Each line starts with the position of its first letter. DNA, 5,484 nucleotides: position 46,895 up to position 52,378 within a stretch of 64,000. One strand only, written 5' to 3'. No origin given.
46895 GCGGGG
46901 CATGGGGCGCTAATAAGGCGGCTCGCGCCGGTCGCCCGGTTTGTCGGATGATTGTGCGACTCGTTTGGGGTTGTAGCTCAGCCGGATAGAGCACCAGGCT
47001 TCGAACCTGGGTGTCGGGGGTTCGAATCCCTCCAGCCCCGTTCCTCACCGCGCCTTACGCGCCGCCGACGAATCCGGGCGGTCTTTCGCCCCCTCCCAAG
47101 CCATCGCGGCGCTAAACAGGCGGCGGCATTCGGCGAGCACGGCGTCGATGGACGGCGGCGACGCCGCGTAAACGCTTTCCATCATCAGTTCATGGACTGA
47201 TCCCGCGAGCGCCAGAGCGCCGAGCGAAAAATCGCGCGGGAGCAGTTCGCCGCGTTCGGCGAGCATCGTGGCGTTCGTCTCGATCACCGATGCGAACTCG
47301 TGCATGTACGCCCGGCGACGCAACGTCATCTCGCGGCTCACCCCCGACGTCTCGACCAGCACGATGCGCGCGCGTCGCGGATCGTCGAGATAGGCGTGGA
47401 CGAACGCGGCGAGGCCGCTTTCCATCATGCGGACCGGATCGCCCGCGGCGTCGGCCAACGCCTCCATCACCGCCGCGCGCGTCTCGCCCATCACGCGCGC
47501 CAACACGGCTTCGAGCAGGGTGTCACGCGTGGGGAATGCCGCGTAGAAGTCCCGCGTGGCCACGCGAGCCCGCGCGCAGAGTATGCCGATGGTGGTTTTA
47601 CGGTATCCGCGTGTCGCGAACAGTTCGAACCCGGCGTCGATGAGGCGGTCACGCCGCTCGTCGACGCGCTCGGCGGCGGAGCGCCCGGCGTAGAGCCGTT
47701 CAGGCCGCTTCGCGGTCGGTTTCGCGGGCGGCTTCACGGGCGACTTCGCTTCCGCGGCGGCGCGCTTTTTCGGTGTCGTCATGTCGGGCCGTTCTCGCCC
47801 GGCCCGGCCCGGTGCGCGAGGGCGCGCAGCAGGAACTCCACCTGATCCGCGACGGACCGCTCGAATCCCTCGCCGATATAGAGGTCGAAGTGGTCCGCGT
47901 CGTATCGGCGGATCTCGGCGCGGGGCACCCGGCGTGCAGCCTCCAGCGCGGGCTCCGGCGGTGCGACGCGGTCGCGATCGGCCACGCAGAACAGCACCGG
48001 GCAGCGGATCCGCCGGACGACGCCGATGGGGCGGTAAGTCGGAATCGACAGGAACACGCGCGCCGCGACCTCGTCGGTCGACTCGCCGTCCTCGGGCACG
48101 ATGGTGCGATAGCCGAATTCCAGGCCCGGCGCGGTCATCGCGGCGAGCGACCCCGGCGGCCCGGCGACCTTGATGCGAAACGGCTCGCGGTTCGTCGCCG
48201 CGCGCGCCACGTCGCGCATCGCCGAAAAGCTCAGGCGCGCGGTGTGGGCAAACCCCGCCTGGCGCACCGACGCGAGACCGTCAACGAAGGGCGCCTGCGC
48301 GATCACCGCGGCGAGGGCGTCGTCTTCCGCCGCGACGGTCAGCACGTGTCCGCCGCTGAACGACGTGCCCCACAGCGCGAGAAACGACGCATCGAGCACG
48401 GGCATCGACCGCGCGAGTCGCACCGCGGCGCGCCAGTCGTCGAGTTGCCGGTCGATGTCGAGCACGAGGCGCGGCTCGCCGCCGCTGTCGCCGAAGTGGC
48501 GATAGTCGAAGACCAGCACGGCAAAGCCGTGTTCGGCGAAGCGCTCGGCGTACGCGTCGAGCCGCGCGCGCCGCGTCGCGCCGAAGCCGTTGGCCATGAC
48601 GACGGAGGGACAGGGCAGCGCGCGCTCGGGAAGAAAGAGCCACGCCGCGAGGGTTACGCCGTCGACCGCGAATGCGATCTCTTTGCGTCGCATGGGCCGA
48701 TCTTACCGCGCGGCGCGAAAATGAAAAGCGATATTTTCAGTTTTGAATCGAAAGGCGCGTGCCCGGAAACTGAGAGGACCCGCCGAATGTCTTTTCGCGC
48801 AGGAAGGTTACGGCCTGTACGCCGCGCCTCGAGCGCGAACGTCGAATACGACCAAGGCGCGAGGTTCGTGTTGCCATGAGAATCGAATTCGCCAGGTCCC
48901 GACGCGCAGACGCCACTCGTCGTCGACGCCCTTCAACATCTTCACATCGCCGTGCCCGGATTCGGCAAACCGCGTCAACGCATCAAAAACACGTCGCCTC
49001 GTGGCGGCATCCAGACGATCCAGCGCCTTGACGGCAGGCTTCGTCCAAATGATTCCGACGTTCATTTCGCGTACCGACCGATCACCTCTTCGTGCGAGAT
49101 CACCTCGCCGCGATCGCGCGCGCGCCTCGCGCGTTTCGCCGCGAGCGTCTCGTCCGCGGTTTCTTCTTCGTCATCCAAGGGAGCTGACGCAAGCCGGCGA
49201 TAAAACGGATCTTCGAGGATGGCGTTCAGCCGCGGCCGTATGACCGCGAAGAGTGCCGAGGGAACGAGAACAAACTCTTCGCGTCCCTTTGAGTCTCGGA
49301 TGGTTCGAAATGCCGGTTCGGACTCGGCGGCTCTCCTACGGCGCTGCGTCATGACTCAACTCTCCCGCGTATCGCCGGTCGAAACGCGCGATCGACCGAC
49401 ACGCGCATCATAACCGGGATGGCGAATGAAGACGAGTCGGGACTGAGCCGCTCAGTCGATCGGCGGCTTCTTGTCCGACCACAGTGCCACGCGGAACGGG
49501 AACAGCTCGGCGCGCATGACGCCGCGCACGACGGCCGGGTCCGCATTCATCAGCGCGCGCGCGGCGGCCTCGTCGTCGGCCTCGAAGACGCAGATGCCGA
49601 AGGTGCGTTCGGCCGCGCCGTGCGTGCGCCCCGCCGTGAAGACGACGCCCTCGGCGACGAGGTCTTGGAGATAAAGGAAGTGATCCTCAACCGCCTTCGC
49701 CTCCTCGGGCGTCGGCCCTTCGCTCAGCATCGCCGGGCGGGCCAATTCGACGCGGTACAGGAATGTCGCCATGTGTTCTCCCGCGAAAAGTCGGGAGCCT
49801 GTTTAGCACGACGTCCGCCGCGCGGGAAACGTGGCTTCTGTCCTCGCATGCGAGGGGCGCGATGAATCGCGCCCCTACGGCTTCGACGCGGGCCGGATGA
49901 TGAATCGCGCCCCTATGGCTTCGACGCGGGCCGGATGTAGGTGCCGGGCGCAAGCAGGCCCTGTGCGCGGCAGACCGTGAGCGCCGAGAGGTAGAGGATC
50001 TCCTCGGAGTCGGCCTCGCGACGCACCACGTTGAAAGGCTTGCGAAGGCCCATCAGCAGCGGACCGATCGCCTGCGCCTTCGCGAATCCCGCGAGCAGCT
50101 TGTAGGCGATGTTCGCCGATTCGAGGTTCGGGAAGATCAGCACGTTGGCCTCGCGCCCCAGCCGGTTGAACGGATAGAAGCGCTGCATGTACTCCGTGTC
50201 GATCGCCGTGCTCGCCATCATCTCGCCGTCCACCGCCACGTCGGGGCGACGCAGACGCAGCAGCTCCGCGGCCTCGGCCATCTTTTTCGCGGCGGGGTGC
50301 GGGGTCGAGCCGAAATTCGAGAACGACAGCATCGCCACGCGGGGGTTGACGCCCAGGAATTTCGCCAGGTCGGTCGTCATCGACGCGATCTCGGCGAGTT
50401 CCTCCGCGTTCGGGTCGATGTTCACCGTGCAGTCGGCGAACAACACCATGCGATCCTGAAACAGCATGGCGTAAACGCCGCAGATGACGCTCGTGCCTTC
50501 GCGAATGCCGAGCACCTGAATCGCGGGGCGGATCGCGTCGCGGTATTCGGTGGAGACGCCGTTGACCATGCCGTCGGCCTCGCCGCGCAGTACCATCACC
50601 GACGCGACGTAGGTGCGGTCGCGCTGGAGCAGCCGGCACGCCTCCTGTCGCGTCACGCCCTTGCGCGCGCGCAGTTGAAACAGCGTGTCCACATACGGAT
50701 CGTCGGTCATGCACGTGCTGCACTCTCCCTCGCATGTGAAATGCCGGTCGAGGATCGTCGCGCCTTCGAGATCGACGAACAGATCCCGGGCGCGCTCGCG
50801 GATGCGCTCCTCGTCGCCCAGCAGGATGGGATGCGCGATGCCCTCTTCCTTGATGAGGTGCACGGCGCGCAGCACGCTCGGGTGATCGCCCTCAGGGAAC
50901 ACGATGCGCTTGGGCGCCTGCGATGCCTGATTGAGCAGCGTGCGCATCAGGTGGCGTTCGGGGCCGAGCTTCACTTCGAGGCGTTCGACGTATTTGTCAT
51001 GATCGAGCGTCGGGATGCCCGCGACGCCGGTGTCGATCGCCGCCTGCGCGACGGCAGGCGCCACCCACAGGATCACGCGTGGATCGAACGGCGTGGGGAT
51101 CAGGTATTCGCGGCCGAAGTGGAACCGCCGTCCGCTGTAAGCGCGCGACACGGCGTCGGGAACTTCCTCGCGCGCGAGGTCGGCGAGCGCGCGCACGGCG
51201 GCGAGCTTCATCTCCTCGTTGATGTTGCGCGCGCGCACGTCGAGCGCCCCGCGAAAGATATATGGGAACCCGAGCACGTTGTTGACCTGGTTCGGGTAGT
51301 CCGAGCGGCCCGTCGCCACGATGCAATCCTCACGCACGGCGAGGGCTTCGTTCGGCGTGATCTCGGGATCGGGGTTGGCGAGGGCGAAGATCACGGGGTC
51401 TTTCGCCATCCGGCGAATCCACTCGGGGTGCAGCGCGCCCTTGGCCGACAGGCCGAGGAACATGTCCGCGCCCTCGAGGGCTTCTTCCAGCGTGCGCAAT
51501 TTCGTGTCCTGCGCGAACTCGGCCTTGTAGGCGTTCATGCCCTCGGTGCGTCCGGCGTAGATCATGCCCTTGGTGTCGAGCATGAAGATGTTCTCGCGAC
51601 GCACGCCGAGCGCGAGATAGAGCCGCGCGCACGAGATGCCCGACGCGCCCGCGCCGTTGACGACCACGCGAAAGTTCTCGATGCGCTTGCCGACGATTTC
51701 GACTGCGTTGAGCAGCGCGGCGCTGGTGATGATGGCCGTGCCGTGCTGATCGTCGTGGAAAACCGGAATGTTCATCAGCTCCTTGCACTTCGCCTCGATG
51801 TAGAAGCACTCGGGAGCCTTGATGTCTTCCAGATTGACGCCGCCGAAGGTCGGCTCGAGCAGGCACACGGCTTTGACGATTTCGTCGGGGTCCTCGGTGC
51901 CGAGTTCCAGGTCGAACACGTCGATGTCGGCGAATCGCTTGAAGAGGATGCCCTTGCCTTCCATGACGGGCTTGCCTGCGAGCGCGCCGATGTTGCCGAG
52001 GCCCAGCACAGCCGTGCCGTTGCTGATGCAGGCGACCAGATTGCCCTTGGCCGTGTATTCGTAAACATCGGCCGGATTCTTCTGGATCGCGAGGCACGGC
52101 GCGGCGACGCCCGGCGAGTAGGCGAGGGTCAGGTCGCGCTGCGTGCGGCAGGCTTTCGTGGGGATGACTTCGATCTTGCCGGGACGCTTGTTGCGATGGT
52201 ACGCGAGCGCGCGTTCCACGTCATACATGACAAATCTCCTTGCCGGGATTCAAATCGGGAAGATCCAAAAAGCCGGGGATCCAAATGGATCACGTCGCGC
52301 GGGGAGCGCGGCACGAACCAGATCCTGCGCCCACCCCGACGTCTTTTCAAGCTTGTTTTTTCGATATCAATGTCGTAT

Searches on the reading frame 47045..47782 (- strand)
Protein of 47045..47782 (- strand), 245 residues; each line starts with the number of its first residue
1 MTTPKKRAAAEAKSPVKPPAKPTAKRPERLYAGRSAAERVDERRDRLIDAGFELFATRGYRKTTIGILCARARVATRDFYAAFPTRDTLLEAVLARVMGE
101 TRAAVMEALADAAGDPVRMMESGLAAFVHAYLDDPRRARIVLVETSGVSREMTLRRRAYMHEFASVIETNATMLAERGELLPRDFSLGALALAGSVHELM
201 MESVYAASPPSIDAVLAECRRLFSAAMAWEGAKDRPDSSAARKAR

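Call 9: search_protein_families(library=pfam, proteins=[window:47045-47782:-], max_evalue=0.001)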
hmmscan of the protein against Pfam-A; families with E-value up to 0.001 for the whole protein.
window:47045-47782:- (245 aa): 1 family
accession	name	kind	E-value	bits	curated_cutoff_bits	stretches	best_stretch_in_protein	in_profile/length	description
PF00440.29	TetR_N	-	2.1e-09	37.4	24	1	47-93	1-47/47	Bacterial regulatory proteins, tetR family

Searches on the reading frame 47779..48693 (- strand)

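Call 9: search_protein_families(library=pfam, proteins=[window:47779-48693:-], max_evalue=0.001)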
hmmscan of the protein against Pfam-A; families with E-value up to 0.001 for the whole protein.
window:47779-48693:- (304 aa): 8 families
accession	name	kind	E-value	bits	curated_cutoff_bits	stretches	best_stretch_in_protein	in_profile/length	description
PF02129.25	Peptidase_S15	-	1.2e-15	58.4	23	1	11-169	1-164/262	X-Pro dipeptidyl-peptidase (S15 family)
PF12146.15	Hydrolase_4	-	6.9e-14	52.2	27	1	30-144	6-118/239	Serine aminopeptidase, S33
PF00561.26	Abhydrolase_1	-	1.5e-07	31.8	25.8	1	29-272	1-242/245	alpha/beta hydrolase fold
PF05448.18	AXE1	-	1.5e-07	30.9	21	0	86-137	159-210/321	Acetyl xylan esterase (AXE1)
PF12740.14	PETase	-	9.4e-07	28.9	28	1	30-137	56-159/263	PET hydrolase-like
PF00326.27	Peptidase_S9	-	2.9e-06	27.4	22.6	1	52-142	10-104/213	Prolyl oligopeptidase family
PF01738.24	DLH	-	3.8e-06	27.1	21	1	16-132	2-126/217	Dienelactone hydrolase family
PF06500.17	FrsA-like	-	0.00012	21.4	22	1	4-140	169-303/414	Esterase FrsA-like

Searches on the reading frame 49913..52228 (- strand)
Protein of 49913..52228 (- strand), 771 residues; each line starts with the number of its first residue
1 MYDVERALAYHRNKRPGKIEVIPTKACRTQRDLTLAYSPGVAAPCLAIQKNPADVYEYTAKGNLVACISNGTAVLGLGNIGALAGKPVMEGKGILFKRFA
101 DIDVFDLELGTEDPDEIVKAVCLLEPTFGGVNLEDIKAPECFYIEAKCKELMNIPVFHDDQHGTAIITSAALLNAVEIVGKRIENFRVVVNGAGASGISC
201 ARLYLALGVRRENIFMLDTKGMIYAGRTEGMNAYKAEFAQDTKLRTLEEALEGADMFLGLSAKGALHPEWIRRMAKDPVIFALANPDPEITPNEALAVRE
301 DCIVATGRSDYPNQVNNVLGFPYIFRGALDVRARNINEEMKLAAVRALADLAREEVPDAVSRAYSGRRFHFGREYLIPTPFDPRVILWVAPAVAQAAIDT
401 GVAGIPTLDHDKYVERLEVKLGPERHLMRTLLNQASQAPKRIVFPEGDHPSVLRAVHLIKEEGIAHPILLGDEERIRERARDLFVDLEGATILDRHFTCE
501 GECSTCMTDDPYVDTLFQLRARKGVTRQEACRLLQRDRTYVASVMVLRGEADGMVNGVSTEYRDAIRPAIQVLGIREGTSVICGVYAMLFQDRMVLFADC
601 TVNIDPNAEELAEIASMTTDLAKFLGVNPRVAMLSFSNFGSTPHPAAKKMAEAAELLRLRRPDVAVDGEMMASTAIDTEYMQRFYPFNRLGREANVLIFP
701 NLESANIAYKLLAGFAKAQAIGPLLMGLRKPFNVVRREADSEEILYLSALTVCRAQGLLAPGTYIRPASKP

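Call 9: search_protein_families(library=pfam, proteins=[window:49913-52228:-], max_evalue=0.001)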
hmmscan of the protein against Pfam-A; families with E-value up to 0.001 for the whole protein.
window:49913-52228:- (771 aa): 3 families
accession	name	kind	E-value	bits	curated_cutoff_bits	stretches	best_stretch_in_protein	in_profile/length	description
PF01515.24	PTA_PTB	-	2.9e-94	316.5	24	1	427-752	2-319/319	Phosphate acetyl/butaryl transferase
PF00390.24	malic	-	1.3e-27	97.3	23.1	1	17-148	2-181/182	Malic enzyme, N-terminal domain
PF03949.21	Malic_M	-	5.7e-23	82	23.5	1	163-357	3-230/258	Malic enzyme, NAD binding domain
